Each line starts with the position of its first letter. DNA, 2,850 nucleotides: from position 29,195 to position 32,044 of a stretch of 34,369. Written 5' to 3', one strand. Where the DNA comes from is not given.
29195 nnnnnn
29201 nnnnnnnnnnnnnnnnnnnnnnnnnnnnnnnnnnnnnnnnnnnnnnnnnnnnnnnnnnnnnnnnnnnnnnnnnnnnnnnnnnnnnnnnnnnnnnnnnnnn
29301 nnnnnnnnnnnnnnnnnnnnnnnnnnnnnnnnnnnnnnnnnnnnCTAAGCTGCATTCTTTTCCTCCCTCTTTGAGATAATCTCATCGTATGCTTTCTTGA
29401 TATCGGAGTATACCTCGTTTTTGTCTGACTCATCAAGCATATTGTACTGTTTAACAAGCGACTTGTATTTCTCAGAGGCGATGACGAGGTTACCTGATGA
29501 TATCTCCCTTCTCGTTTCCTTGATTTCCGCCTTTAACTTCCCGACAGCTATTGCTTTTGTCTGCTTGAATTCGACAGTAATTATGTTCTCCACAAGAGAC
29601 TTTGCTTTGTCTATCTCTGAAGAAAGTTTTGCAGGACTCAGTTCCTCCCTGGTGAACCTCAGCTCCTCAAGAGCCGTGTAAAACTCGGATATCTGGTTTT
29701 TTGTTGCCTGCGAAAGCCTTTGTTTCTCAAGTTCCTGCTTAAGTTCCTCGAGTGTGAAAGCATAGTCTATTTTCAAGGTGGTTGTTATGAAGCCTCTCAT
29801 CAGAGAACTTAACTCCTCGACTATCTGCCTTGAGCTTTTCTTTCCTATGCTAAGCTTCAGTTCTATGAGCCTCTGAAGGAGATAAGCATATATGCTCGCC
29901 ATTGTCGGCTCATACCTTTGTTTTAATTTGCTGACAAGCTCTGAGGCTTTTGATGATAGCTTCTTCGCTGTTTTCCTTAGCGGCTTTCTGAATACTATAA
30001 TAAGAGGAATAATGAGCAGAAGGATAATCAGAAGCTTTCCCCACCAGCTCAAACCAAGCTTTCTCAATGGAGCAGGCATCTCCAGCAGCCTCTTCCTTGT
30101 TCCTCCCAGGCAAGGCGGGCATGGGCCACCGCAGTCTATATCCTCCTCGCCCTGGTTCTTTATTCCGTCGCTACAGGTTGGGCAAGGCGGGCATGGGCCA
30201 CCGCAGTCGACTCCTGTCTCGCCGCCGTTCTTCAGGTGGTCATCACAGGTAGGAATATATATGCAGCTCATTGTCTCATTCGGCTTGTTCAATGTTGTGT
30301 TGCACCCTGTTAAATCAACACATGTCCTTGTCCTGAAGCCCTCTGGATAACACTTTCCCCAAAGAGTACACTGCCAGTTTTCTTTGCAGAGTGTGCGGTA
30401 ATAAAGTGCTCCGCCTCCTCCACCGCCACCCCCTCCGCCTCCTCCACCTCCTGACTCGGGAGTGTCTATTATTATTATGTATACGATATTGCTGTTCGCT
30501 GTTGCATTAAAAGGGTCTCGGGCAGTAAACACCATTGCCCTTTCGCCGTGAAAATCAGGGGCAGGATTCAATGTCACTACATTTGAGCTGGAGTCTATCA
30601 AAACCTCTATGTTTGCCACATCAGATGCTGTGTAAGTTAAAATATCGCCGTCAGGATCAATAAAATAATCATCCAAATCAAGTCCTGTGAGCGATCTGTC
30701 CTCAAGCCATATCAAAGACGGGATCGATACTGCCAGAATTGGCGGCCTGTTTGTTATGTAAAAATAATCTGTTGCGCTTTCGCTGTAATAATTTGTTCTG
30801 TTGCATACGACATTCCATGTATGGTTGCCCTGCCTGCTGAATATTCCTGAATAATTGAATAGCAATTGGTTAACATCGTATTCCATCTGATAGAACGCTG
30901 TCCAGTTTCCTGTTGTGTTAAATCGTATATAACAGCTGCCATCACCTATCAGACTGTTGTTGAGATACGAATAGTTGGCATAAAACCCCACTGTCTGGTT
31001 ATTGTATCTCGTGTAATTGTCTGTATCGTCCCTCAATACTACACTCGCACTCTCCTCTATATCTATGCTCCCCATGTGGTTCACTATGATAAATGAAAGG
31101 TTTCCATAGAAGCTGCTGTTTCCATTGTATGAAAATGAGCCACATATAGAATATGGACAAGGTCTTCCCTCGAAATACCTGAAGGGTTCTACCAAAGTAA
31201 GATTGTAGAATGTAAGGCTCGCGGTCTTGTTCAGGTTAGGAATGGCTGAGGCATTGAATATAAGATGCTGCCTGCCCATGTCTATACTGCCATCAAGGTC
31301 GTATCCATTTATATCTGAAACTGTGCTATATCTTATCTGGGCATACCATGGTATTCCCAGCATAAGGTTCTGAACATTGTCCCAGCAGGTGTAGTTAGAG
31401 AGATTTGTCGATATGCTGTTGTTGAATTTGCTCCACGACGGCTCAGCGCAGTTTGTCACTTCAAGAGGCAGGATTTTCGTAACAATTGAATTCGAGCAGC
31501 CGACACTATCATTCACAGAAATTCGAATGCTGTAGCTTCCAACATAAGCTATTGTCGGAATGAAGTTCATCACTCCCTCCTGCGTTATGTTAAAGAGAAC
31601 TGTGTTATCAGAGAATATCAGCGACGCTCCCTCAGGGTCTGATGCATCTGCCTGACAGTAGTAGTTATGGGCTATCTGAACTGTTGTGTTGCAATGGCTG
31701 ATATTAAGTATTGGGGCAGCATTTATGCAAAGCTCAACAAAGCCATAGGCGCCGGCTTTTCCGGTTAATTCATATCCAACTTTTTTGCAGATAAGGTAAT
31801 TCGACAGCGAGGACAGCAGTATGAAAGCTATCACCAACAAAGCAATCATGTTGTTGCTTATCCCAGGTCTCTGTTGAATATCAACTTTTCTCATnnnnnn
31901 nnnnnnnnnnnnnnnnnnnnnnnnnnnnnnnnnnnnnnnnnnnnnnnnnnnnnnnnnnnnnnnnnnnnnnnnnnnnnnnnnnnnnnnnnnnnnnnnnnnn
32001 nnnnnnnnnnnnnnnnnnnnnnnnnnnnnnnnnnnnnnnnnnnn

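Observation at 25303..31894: Two translationally coupled giant cadherin-like repeat proteins: one membrane-anchored with a cytoplasmic coiled coil, one anchorless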

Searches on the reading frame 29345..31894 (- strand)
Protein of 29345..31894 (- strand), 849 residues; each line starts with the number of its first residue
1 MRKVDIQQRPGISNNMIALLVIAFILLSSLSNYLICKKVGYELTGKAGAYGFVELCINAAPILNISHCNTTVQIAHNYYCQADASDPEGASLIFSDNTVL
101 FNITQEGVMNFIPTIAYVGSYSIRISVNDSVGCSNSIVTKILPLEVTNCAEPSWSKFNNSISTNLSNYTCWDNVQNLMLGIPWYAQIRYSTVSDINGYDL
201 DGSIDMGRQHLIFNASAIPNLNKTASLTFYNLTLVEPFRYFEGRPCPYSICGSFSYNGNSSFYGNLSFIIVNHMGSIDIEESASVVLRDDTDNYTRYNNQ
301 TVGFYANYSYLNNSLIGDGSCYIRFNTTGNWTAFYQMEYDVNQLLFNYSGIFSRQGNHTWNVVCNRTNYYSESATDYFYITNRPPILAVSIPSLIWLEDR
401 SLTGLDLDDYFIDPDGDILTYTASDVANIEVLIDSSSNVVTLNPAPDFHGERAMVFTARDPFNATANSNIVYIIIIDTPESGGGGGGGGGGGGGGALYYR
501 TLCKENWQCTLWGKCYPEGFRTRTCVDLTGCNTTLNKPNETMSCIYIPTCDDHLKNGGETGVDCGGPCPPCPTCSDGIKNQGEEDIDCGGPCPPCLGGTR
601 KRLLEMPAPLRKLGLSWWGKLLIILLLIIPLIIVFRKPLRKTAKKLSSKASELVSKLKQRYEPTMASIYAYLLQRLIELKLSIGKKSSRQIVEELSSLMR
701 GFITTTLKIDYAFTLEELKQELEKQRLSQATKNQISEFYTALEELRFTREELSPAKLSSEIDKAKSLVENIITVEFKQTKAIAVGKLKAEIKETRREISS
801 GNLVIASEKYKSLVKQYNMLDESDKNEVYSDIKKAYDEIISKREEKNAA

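Call 6: search_protein_families(library=pfam, proteins=[window:29345-31894:-], max_evalue=0.1)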
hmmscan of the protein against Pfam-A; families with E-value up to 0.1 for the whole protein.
window:29345-31894:- (849 aa): 2 families
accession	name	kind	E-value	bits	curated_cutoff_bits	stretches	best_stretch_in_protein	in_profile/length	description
PF17963.7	Big_9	-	9.6e-10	39.7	23.6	2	382-470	1-86/89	Bacterial Ig domain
PF17892.7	Cadherin_5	-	0.0002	21.6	26.5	1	411-465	33-88/98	Cadherin-like domain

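Call 9: find_homologous_proteins(query=window:29345-31894:-, max_evalue=0.001)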
Query window:29345-31894:- (849 aa): 43 proteins with E <= 0.001 among 8000 candidates.
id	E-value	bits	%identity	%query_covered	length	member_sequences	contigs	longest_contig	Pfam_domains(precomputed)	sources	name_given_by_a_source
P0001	6.1e-207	708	38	98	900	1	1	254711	PF17963.8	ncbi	ncbi:MAG: hypothetical protein ABIC95_00400 [archaeon]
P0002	4.0e-176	606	36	99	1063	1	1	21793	PF17963.8,PF17892.8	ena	-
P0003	2.0e-106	376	31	98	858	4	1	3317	-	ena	-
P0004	5.6e-102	361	29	99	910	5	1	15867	PF17963.8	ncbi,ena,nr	ncbi:hypothetical protein J4475_01930 [Candidatus Woesearchaeota archaeon]|nr:hypothetical protein [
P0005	2.2e-94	336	30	89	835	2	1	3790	PF17892.8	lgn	-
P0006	1.8e-89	319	30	58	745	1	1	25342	PF17963.8,PF17892.8,PF17803.8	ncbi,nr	ncbi:hypothetical protein GF327_00920 [Candidatus Woesearchaeota archaeon]|nr:hypothetical protein [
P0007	1.2e-78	284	36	53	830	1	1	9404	-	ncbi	-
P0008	2.6e-73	266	29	60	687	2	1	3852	PF17963.8,PF19077.7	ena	-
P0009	9.3e-45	172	62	6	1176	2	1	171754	PF13582.13,PF01421.26,PF13688.13,PF18962.8,PF13574.13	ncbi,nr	ncbi:MAG: T9SS type A sorting domain-containing protein [Saprospiraceae bacterium]|nr:T9SS type A so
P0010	2.7e-44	170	35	29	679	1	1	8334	PF17963.8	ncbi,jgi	jgi:hypothetical protein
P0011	2.4e-37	147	39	9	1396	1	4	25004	PF17963.8,PF17892.8,PF05345.19,PF18911.7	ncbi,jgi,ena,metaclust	metaclust:\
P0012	1.8e-36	144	39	8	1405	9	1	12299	PF00801.27,PF17963.8,PF17892.8,PF05345.19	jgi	-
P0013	6.0e-34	136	32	14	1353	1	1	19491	PF17963.8,PF17892.8,PF05345.19,PF18911.7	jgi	jgi:hypothetical protein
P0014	4.0e-32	130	39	11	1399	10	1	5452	PF17963.8,PF17892.8,PF24908.1,PF05345.19,PF18911.7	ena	-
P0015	4.3e-28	116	32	13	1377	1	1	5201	PF17963.8,PF17892.8,PF05345.19,PF18911.7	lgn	-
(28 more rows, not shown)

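Call 10: find_encoding_contigs(protein=window:29345-31894:-, flank=10000, max_places=6)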
Protein window:29345-31894:- (849 aa): no gene with exactly this product is on record in the collection.

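Call 11: find_encoding_contigs(protein=P0001, flank=10000, max_places=2)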
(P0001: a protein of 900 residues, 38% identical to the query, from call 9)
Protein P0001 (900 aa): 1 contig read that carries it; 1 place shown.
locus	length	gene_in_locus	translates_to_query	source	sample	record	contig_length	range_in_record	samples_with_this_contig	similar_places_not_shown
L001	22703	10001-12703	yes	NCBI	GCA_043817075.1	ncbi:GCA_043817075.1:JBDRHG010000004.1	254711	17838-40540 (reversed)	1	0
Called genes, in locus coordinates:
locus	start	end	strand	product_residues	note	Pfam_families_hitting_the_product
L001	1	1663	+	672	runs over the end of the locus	PF14551:MCM_N, PF17207:MCM_OB, PF00493:MCM, PF07726:AAA_3 (faint), PF07728:AAA_5 (weak), PF01078:Mg_chelatase, PF17855:MCM_lid, PF21120:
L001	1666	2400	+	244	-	-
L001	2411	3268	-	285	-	PF01944:SpoIIM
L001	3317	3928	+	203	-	-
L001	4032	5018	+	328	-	PF20030:bpMoxR, PF07726:AAA_3, PF07728:AAA_5, PF17863:AAA_lid_2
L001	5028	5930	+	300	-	PF01882:DUF58, PF13519:VWA_2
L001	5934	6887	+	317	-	PF07584:BatA, PF00092:VWA, PF13519:VWA_2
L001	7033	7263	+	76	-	-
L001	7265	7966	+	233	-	-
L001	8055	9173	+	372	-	-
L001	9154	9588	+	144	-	-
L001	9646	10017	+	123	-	-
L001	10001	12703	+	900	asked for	PF17963:Big_9 (faint)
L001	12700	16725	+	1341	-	PF17963:Big_9 (faint)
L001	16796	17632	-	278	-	-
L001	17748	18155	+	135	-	PF01873:eIF-5_eIF-2B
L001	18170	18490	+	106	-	PF04242:DUF424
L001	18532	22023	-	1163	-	PF03833:PolC_DP2_N, PF24844:PolC_DP2_central, PF24846:PolC_DP2_cat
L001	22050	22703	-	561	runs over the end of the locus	PF00149:Metallophos, PF04042:DNA_pol_E_B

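Call 12: find_encoding_contigs(protein=P0002, flank=10000, max_places=2)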
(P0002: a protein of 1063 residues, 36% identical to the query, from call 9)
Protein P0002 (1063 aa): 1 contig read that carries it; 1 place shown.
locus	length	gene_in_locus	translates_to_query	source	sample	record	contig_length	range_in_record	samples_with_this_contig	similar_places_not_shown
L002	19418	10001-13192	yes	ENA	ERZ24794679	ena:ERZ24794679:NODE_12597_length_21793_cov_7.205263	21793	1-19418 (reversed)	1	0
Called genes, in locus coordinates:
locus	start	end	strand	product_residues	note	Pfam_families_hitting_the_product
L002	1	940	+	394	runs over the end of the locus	-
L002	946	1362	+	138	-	-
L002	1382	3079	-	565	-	PF06418:CTP_synth_N, PF00117:GATase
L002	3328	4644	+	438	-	PF01565:FAD_binding_4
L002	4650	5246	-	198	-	PF02163:Peptidase_M50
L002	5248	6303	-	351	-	PF01142:TruD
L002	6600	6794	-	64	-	-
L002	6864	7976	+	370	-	-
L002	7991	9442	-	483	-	PF02934:GatB_N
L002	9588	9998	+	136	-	-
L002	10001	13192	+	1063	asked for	PF17892:Cadherin_5 (faint), PF17963:Big_9 (weak)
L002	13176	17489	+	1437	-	PF05345:He_PIG, PF17963:Big_9 (weak)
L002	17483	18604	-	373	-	-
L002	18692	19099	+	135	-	PF01873:eIF-5_eIF-2B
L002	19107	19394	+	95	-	PF00708:Acylphosphatase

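Call 13: find_encoding_contigs(protein=P0004, flank=10000, max_places=2)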
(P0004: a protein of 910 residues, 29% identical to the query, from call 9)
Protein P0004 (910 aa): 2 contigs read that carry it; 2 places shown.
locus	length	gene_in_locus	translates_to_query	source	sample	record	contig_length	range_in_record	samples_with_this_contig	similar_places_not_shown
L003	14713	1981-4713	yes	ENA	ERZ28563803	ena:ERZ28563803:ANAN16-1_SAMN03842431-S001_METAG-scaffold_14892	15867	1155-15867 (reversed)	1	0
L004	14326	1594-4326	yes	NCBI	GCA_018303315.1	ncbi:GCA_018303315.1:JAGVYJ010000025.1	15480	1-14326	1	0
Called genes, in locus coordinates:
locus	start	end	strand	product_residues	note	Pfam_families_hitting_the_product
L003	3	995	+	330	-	?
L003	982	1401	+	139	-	-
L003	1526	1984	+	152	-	-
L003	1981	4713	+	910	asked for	PF17963:Big_9 (weak)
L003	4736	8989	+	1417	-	PF17892:Cadherin_5 (faint), PF17963:Big_9 (weak), PF05345:He_PIG (weak)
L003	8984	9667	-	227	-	-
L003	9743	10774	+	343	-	PF20030:bpMoxR, PF07726:AAA_3, PF07728:AAA_5, PF17863:AAA_lid_2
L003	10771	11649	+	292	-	PF01882:DUF58, PF13519:VWA_2 (weak)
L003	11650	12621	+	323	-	PF07584:BatA, PF00092:VWA, PF06707:DUF1194, PF13519:VWA_2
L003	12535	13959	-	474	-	PF13522:GATase_6, PF13537:GATase_7, PF00733:Asn_synthase, PF06508:QueC (weak), PF24167:DUF7411, PF00733:Asn_synthase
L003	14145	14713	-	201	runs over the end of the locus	PF01694:Rhomboid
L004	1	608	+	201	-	PF11797:WxLIP_HBD (faint)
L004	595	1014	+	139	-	-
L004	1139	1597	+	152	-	-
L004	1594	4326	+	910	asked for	PF17963:Big_9 (weak)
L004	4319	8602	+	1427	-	PF17892:Cadherin_5 (faint), PF17963:Big_9 (weak), PF05345:He_PIG (weak)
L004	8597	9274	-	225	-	-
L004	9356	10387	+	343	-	PF20030:bpMoxR, PF07726:AAA_3, PF07728:AAA_5, PF17863:AAA_lid_2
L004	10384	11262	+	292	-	PF01882:DUF58, PF13519:VWA_2 (weak)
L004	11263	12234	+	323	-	PF07584:BatA, PF00092:VWA, PF06707:DUF1194, PF13519:VWA_2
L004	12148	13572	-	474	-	PF13522:GATase_6, PF13537:GATase_7, PF00733:Asn_synthase, PF06508:QueC (weak), PF24167:DUF7411, PF00733:Asn_synthase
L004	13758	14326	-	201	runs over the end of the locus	PF01694:Rhomboid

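Call 18: search_protein_families(library=pfam, proteins=[L001:16796-17632:-, L002:17483-18604:-, L003:8984-9667:-], max_evalue=10)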
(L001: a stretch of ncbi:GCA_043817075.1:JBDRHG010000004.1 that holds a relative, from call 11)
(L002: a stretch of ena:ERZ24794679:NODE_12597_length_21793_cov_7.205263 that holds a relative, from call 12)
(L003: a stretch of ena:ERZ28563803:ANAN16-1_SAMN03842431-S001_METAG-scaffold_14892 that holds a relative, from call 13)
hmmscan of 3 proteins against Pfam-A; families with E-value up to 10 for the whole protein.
L001:16796-17632:- (278 aa): 6 families
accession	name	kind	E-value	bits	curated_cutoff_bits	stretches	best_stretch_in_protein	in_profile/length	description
PF13374.12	TPR_10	-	0.017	15.5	27.5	1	177-200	16-39/42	Tetratricopeptide repeat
PF08597.15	eIF3_subunit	-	0.018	15.4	28.9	1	10-54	142-186/250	Translation initiation factor eIF3 subunit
PF10398.14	DUF2443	-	0.063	13.8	25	1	20-56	2-37/79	Protein of unknown function (DUF2443)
PF13176.12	TPR_7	-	0.093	13.3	27.9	1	170-198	8-34/36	Tetratricopeptide repeat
PF03834.20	Rad10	-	0.14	12.5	28.1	1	21-69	64-112/115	Binding domain of DNA repair protein Ercc1 (rad10/Swi10)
PF19979.4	DUF6415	-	0.28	12.4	27.5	1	220-247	26-53/95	Family of unknown function (DUF6415)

L002:17483-18604:- (373 aa): 4 families
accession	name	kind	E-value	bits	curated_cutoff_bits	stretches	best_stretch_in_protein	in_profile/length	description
PF12813.12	XPG_I_2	-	0.062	13.2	24.2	1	44-106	97-160/240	XPG domain containing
PF08965.17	Aca2_YdiL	-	0.15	12.6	23.8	1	181-227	64-105/118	Aca2/YdiL-like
PF05042.19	Caleosin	-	0.25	11.7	27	1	24-87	79-142/170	Caleosin related protein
PF20749.2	DUF6833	-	0.41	10.8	26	0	115-134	7-26/57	Domain of unknown function (DUF6833)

L003:8984-9667:- (227 aa): 6 families
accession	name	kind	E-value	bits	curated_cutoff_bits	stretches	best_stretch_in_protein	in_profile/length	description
PF18863.6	AbiJ_NTD4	-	0.0091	16.9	34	1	54-118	3-65/152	AbiJ N-terminal domain 4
PF01474.22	DAHP_synth_2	-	0.039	12.9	27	1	94-177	13-93/438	Class-II DAHP synthetase family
PF13376.11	OmdA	-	0.095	13.1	25.6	1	179-209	7-37/60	Bacteriocin-protection, YdeI or OmpD-Associated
PF00806.25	PUF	-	0.1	12.9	26.3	1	190-210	15-35/35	Pumilio-family RNA binding repeat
PF18908.5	DUF5663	-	0.13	13.3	23.7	1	189-224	45-80/84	Protein of unknown function (DUF5663)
PF20675.2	MPH2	-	0.18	13.1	29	1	142-197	37-94/107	Maintenance of Photosystem II under High light 2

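Call 21: search_protein_families(library=ncbifam, proteins=[window:29345-31894:-], max_evalue=1)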
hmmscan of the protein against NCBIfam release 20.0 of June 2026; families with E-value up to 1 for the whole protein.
window:29345-31894:- (849 aa): 3 families
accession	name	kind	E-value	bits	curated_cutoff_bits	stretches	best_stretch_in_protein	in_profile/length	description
NF012211.1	tand_rpt_95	domain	2.1e-07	30.8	90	1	398-470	4-80/98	tandem-95 repeat protein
NF038112.1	myxo_dep_M36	subfamily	0.1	9.6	1500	1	405-477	1492-1565/1604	myxosortase-dependent M36 family metallopeptidase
NF047863.1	VapCLeptosp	equivalog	0.15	12.4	140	0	725-809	21-103/130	type II toxin-antitoxin system tRNA(fMet)-specific endonuclease VapC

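Call 51: predict_structure(alignment_id=A1)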
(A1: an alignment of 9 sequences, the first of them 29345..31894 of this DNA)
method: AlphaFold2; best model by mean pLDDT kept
length: 849 residues; sequences in the alignment: 9
mean_pLDDT: 67.1   pTM: 0.38
mean pLDDT of the five models: 67.1, 66.2, 64.3, 61.6, 53.9
residues with pLDDT >= 90: 55; 70-90: 415; 50-70: 193; < 50: 186
segments of 3 or more residues with pLDDT < 50: 1-16, 36-55, 150-169, 479-503, 533-538, 547-617, 636-643, 646-663
pLDDT, mean of each block of 10 residues (from residue 1): 29 46 64 47 29 43 79 74 76 72 77 76 77 67 71 40 40 61 69 58 71 67 76 77 80 72 75 77 86 75 90 77 91 92 86 87 81 90 86 76 85 84 80 86 71 84 84 67 34 31 56 64 65 50 50 35 33 27 28 26 25 45 66 53 47 37 55 81 82 85 74 78 76 82 74 83 82 62 74 86 82 79 79 88 81
secondary structure, 60 per line:
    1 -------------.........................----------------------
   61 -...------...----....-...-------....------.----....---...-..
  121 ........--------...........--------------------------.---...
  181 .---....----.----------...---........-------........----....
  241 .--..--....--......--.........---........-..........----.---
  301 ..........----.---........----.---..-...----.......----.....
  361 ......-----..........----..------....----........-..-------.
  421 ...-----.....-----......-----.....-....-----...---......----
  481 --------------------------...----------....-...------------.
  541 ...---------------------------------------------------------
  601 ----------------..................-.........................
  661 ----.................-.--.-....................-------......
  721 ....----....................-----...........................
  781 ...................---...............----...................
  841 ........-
elements in order (helices of 4 or more, strands of 3 or more residues): H14-38 E62-64 E71-73 E78-81 E83-85 E93-96 E108-111 E119-128 E137-147 E178-181 E185-188 E204-206 E210-214 E225-232 E237-241 H248-251 E254-259 E262-270 E274-281 E283-289 E301-310 E319-326 E338-340 E345-351 E356-366 E372-381 E394-397 E402-406 E420-423 E429-433 E439-444 E450-454 E456-459 E465-467 E471-476 E507-509 E520-523 E525-527 E540-543 H617-634 H636-660 H665-681 H688-707 H715-724 H729-748 H754-799 H803-817 H822-848

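Call 57: fold_search(model_id=the predicted structure, library=pdb)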
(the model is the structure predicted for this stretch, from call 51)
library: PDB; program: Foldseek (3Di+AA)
matches with E <= 10: 1875; with E <= 0.001: 326
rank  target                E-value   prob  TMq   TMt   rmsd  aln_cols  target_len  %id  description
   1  6dms                  8.2e-10  1.00  0.11  0.13  26.1       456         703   10  Endo-fucoidan hydrolase MfFcnA4_H294Q from glycoside hydrolase family 107 (released 2018-10-03)
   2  6xi1_BBB              1.2e-09  1.00  0.16  0.27  18.2       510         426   11  Crystal structure of tetra-tandem repeat in extending RTX adhesin from Aeromonas hydrophila (released 2020-10-14)
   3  7r5k_10               1.4e-09  1.00  0.10  0.05  28.4       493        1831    9  Human nuclear pore complex (constricted) (released 2022-06-22)
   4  6xi1_AAA              2.9e-09  1.00  0.16  0.27  18.2       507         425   11  Crystal structure of tetra-tandem repeat in extending RTX adhesin from Aeromonas hydrophila (released 2020-10-14)
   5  5erp_B                4.4e-09  1.00  0.11  0.18  19.5       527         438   10  Crystal structure of human Desmocollin-2 ectodomain fragment EC2-5 (released 2016-06-15)
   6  4yfd_A                6.3e-09  1.00  0.12  0.17  20.2       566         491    8  Crystal structure PTP delta Ig1-Fn2 in complex with IL-1RAcP (released 2015-05-06)
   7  6dlh                  8.1e-09  1.00  0.10  0.12  25.9       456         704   11  Endo-fucoidan hydrolase MfFcnA4 from glycoside hydrolase family 107 (released 2018-10-03)
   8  6c13_A                1.3e-08  1.00  0.13  0.18  18.2       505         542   10  CryoEM structure of mouse PCDH15-4EC-LHFPL5 complex (released 2018-08-15)
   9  6e6b_B                1.3e-08  1.00  0.12  0.15  33.1       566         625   11  Crystal structure of the Protocadherin GammaB4 extracellular domain (released 2019-04-10)
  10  3kld_A                1.4e-08  1.00  0.16  0.31  41.7       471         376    7  PTPRG CNTN4 complex (released 2009-12-22)
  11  1cs6                  2.0e-08  1.00  0.15  0.29  41.3       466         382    8  N-TERMINAL FRAGMENT OF AXONIN-1 FROM CHICKEN (released 2000-05-19)
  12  3dmk_A                2.3e-08  1.00  0.12  0.13  33.2       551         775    9  Crystal structure of Down Syndrome Cell Adhesion Molecule (DSCAM) isoform 1.30.30, N-terminal eight Ig domains (released 2008-10-07)
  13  7a7d_a                2.4e-08  1.00  0.13  0.17  18.7       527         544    9  Cadherin fit into cryo-ET map (released 2020-12-23)
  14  9hcj_10               2.4e-08  1.00  0.11  0.06  22.1       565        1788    9  D. discoideum nuclear pore complex (released 2024-12-25)
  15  8ayh_B                2.9e-08  1.00  0.12  0.11  29.8       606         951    5  Structure of Complement C5 in Complex with small molecule inhibitor and CVF (released 2022-12-21)
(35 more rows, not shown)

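Call 59: search_protein_families(library=pfam, proteins=[L001:7265-7963:+], max_evalue=1)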
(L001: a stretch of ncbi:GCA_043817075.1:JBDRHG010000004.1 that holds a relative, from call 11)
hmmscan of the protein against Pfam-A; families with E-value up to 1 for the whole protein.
L001:7265-7963:+ (233 aa): 0 families

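Call 60: search_protein_families(library=ncbifam, proteins=[L001:7265-7963:+], max_evalue=1)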
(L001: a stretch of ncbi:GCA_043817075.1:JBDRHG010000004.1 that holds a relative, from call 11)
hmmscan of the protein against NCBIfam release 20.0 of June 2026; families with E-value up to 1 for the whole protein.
L001:7265-7963:+ (233 aa): 1 family
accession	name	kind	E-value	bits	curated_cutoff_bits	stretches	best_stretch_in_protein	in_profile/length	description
NF002122.0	PRK00962.1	equivalog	0.62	9.8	183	0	199-220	95-116/169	hypothetical protein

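Call 73: search_solved_structures(query=A1, max_evalue=0.01)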
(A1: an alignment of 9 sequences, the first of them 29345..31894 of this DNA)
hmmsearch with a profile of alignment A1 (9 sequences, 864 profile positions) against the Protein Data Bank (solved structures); distinct sequences matched with E-value up to 0.01: 0.
